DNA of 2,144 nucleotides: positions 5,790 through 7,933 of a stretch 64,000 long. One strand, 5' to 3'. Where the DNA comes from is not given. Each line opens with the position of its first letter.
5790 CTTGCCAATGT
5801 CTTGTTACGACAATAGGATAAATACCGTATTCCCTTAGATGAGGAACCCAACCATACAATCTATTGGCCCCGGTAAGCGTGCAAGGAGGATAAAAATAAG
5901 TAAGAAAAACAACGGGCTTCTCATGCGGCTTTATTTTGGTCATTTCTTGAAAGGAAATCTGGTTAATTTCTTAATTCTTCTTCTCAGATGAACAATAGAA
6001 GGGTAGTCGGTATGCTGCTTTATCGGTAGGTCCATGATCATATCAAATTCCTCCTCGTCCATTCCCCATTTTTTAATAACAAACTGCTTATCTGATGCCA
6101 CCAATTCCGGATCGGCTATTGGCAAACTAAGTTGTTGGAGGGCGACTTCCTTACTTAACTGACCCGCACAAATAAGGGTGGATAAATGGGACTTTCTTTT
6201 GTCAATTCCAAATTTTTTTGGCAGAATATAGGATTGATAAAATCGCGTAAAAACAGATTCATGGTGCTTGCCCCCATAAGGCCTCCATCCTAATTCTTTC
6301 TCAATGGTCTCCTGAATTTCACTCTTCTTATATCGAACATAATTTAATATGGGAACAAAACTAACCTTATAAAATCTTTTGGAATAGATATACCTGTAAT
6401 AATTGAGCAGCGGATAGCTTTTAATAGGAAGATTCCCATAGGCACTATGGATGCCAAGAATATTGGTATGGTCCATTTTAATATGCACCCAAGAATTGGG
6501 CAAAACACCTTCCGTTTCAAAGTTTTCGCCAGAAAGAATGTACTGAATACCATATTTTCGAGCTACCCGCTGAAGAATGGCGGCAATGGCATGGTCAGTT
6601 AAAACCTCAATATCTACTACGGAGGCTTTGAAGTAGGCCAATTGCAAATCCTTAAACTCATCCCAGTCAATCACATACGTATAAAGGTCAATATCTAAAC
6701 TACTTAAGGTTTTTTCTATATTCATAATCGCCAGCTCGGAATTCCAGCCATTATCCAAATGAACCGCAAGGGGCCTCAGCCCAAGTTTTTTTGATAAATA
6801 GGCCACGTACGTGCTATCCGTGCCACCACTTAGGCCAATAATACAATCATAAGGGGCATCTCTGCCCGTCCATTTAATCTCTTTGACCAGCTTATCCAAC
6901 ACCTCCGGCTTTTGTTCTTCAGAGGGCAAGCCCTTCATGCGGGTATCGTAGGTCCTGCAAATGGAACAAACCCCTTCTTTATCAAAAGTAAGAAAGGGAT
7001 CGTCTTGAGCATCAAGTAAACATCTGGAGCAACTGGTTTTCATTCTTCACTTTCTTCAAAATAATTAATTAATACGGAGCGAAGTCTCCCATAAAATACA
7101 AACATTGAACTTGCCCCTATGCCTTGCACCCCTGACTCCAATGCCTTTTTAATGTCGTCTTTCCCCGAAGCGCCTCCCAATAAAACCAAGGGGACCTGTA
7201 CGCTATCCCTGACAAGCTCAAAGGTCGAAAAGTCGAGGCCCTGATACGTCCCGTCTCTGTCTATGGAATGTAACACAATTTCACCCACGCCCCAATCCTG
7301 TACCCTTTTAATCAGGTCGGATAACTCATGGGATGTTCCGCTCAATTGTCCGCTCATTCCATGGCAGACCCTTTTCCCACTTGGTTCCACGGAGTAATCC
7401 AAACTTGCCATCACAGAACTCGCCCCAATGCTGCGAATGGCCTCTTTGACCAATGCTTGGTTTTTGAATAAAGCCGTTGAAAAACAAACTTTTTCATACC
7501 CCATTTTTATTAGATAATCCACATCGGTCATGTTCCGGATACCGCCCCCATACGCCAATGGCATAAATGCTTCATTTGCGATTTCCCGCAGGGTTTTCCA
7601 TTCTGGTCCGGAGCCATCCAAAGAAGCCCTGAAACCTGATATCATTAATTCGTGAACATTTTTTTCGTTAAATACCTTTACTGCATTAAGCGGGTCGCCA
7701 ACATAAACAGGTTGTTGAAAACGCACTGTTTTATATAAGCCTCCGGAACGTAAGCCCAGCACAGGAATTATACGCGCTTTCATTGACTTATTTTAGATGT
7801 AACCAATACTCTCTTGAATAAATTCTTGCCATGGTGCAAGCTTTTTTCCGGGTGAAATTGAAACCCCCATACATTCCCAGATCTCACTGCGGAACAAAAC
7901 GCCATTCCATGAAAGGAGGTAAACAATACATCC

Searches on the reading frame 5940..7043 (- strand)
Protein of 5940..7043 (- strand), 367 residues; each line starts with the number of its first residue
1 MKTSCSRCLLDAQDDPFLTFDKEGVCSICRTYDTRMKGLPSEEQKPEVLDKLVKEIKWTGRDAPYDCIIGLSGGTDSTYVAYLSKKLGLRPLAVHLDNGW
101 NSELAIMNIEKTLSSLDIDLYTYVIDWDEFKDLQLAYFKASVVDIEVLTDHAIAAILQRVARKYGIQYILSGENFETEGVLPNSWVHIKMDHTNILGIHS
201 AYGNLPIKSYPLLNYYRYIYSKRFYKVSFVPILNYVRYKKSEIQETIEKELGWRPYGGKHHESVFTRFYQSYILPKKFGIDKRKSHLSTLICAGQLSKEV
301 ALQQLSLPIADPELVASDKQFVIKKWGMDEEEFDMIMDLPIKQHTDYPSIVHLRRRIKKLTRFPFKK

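Call 20: search_protein_families(library=pfam, proteins=[window:5940-7043:-], max_evalue=0.001)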
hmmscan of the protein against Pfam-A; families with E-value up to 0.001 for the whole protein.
window:5940-7043:- (367 aa): 1 family
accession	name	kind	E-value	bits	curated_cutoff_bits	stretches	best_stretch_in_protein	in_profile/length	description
PF02540.23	NAD_synthase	-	0.00065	19.3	21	1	66-122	20-78/242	NAD synthase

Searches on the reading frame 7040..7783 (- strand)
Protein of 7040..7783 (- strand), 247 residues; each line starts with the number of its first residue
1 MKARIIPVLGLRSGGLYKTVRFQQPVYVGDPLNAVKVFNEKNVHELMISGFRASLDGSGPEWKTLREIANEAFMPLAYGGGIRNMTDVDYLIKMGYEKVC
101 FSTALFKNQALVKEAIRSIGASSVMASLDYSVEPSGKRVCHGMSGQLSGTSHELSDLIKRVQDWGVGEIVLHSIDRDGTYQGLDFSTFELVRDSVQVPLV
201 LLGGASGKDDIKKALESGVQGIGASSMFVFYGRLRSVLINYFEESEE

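Call 20: search_protein_families(library=pfam, proteins=[window:7040-7783:-], max_evalue=0.001)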
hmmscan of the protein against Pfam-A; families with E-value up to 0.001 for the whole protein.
window:7040-7783:- (247 aa): 3 families
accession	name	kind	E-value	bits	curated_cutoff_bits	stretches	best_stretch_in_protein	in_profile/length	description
PF00977.27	His_biosynth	-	9.9e-44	149.9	23.6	1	4-228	1-222/228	Histidine biosynthesis protein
PF05690.20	ThiG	-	0.00022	21.1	23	0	62-114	164-216/247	Thiazole biosynthesis protein ThiG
PF01207.24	Dus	-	0.00041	20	20.4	0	151-222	137-211/311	Dihydrouridine synthase (Dus)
